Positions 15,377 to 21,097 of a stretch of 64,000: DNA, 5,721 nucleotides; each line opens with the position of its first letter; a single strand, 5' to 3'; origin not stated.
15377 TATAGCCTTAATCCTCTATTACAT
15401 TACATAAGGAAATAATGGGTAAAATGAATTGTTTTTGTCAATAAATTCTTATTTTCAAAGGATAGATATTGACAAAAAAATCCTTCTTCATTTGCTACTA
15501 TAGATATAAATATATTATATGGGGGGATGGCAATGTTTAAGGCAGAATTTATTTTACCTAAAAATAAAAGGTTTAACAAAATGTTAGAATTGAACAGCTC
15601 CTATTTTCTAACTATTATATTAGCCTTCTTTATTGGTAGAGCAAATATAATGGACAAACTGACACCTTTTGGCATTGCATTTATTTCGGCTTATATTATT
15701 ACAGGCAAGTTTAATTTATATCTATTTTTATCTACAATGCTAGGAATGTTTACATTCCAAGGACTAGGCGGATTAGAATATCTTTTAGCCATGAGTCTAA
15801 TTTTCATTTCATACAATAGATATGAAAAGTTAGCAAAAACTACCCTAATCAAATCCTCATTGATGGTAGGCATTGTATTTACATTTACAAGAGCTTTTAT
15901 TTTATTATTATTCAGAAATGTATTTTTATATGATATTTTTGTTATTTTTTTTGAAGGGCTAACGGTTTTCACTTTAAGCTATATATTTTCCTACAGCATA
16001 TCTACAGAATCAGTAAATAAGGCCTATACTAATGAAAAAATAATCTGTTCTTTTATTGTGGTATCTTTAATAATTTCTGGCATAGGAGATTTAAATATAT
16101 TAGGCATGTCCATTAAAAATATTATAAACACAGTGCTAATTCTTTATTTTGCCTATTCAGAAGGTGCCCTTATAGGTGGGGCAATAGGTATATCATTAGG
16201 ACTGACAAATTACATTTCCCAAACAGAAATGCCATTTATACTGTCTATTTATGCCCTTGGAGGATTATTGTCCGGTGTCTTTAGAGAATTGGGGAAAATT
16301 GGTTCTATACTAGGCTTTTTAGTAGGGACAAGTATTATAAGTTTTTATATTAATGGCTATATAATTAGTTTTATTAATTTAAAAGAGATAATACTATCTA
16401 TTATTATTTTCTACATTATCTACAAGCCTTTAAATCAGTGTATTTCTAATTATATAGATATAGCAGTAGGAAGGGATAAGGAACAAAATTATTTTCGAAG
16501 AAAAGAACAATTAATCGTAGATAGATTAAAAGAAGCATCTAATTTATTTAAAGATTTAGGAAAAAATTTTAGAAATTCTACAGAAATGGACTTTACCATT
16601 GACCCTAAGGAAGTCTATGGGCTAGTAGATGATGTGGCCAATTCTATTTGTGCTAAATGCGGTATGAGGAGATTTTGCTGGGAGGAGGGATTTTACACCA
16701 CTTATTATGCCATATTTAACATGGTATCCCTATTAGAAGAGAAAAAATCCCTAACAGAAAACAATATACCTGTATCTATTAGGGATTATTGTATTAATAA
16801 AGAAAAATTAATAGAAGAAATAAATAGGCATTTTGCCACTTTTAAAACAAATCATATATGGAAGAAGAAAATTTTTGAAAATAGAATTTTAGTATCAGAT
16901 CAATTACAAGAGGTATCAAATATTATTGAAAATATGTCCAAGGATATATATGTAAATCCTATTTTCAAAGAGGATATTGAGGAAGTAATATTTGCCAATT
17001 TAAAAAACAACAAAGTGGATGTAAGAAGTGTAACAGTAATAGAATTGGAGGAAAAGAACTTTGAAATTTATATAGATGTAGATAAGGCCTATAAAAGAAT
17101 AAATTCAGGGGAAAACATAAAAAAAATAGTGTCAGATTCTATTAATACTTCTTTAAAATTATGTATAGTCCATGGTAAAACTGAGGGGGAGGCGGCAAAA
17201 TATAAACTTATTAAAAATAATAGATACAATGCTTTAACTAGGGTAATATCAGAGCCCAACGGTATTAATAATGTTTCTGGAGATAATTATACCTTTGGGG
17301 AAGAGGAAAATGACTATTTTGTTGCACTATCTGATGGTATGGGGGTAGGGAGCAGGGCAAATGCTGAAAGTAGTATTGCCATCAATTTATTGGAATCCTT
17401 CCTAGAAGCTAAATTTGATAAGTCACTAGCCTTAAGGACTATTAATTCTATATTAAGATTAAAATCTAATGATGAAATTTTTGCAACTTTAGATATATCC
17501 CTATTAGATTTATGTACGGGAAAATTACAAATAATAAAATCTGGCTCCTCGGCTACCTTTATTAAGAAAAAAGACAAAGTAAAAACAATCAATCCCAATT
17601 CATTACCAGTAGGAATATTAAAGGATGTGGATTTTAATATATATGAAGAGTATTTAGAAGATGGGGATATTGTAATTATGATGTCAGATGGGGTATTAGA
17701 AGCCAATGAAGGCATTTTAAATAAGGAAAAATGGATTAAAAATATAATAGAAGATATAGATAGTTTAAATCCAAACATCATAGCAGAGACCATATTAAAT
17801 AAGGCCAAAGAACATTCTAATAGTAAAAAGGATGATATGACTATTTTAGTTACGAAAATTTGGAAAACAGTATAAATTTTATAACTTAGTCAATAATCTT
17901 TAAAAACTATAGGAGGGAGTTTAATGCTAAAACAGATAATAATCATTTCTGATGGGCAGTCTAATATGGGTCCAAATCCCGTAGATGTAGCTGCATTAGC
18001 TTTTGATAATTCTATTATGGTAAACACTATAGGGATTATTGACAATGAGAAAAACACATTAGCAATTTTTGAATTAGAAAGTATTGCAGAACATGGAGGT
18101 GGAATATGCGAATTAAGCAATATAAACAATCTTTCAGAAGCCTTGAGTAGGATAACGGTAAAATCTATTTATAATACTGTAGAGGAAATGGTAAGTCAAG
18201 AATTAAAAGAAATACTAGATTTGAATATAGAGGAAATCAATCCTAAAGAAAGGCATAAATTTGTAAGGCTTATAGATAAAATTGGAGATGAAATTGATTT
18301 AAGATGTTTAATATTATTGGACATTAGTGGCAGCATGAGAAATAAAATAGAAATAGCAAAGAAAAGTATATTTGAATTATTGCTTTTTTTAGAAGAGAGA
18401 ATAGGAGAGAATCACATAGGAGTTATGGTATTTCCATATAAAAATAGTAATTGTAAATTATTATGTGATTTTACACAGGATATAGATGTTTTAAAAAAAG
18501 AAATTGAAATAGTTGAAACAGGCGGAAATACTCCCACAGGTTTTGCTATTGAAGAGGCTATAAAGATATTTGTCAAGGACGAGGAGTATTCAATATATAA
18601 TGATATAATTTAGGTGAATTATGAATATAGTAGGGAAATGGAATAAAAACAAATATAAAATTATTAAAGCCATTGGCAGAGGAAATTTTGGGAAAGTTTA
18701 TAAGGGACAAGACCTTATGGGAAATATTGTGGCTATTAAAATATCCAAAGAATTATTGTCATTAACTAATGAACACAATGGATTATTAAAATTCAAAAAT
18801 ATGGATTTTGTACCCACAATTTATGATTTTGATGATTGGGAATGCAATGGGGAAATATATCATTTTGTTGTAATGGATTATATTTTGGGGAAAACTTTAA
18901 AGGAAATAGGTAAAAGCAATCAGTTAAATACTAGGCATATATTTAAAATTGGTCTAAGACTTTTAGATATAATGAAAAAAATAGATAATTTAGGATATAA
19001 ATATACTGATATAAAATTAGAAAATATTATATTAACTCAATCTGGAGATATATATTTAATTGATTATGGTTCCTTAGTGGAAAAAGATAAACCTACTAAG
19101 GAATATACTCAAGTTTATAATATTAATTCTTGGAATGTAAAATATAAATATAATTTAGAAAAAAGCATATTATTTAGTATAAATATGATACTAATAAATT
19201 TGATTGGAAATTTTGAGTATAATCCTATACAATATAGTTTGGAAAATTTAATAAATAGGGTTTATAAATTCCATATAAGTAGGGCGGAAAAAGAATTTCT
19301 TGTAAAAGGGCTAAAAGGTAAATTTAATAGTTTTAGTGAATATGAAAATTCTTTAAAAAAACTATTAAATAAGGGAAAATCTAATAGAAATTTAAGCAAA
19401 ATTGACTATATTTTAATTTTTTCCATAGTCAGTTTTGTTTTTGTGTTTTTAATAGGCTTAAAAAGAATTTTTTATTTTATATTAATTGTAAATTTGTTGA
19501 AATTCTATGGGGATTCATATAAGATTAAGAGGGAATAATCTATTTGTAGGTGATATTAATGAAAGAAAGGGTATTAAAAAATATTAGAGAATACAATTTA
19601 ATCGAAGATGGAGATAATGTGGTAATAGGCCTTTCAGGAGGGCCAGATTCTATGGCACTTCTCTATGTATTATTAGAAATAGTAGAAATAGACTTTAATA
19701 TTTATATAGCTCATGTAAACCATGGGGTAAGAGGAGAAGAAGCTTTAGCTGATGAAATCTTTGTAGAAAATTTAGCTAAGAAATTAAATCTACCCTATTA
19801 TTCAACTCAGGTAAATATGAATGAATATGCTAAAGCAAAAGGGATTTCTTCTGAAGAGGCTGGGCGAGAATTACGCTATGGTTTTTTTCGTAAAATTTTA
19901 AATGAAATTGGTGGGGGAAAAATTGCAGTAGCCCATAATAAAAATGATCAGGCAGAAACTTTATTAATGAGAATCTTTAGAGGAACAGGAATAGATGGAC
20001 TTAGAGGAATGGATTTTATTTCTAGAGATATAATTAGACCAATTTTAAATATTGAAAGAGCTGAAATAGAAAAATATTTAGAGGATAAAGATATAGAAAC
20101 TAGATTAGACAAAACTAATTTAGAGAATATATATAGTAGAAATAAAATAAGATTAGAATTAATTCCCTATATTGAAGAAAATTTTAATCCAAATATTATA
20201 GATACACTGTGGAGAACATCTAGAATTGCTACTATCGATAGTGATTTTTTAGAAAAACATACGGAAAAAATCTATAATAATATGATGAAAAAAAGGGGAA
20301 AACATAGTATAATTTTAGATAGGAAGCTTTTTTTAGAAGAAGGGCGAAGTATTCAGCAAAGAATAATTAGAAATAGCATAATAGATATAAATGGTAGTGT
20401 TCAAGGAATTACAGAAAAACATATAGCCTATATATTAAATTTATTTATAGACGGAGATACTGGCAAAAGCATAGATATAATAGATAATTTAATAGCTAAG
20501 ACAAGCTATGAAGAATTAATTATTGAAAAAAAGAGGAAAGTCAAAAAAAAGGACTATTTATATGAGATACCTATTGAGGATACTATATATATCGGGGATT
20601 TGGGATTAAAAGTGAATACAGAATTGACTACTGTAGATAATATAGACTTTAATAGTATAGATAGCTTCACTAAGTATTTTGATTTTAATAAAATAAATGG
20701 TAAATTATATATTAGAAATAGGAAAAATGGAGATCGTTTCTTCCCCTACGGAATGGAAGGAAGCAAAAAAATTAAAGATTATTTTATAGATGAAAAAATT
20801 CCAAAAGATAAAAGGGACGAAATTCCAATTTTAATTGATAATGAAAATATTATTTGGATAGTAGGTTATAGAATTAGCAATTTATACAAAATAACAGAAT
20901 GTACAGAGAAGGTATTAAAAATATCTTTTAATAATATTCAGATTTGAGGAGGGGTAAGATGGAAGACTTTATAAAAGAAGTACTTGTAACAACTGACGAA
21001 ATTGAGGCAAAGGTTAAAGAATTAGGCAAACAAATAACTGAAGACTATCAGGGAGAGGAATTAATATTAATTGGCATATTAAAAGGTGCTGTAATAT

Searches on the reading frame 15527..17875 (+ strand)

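Call 67: search_protein_families(library=pfam, proteins=[window:15527-17875:+], max_evalue=0.00001)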
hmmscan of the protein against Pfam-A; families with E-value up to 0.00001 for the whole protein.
window:15527-17875:+ (782 aa): 2 families
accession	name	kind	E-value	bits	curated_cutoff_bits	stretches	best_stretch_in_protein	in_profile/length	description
PF19732.4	SpoIIE_N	-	9e-89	299.1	27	1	22-528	38-549/605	Stage II sporulation protein E N-terminal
PF07228.17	SpoIIE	-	9.8e-30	104.4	25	1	594-777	2-190/192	Stage II sporulation protein E (SpoIIE)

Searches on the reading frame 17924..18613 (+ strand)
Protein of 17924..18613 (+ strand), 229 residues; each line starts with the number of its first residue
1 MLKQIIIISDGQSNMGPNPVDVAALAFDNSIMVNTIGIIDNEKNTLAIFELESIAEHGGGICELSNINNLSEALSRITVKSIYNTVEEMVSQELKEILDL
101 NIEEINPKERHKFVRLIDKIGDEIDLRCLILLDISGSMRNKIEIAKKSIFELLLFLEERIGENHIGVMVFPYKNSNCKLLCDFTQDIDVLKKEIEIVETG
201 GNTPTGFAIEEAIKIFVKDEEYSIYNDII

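Call 67: search_protein_families(library=pfam, proteins=[window:17924-18613:+], max_evalue=0.00001)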
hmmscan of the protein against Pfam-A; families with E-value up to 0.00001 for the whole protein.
window:17924-18613:+ (229 aa): 2 families
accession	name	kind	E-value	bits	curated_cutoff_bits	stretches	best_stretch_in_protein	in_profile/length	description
PF00092.34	VWA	-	8.2e-10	39.6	23.8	0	3-49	105-150/174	von Willebrand factor type A domain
PF13519.12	VWA_2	-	2.8e-08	34.8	27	1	129-219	2-92/107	von Willebrand factor type A domain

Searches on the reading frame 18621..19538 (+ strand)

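Call 67: search_protein_families(library=pfam, proteins=[window:18621-19538:+], max_evalue=0.00001)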
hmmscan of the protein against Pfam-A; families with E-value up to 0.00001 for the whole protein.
window:18621-19538:+ (305 aa): 2 families
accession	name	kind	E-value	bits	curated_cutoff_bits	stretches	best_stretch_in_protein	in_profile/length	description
PF00069.31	Pkinase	-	1.1e-13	51.6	31.7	1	12-202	1-198/263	Protein kinase domain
PF03109.22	ABC1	-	4.1e-06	26.5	22.9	0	82-161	144-223/244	ABC1 atypical kinase-like domain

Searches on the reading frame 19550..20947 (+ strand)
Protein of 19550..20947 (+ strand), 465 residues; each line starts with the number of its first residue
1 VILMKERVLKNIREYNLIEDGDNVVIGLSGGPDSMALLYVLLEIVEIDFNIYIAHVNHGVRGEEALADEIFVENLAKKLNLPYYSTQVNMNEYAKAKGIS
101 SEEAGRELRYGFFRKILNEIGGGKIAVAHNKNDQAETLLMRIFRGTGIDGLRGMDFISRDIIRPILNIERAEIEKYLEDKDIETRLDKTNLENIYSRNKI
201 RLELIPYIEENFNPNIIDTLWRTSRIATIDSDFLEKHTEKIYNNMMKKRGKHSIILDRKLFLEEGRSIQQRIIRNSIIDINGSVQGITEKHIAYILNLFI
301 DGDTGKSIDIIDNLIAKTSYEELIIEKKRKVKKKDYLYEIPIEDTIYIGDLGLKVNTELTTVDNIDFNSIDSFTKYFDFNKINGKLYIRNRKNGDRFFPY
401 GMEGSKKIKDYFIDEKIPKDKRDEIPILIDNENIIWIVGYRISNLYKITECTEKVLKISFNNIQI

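Call 67: search_protein_families(library=pfam, proteins=[window:19550-20947:+], max_evalue=0.00001)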
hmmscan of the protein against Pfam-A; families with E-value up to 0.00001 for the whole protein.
window:19550-20947:+ (465 aa): 2 families
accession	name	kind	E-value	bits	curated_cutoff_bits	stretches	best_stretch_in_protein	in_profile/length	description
PF01171.26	ATP_bind_3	-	8.3e-49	166.2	27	1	24-202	2-181/182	PP-loop family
PF11734.13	TilS_C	-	8.4e-18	64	22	1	387-454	2-69/74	TilS substrate C-terminal domain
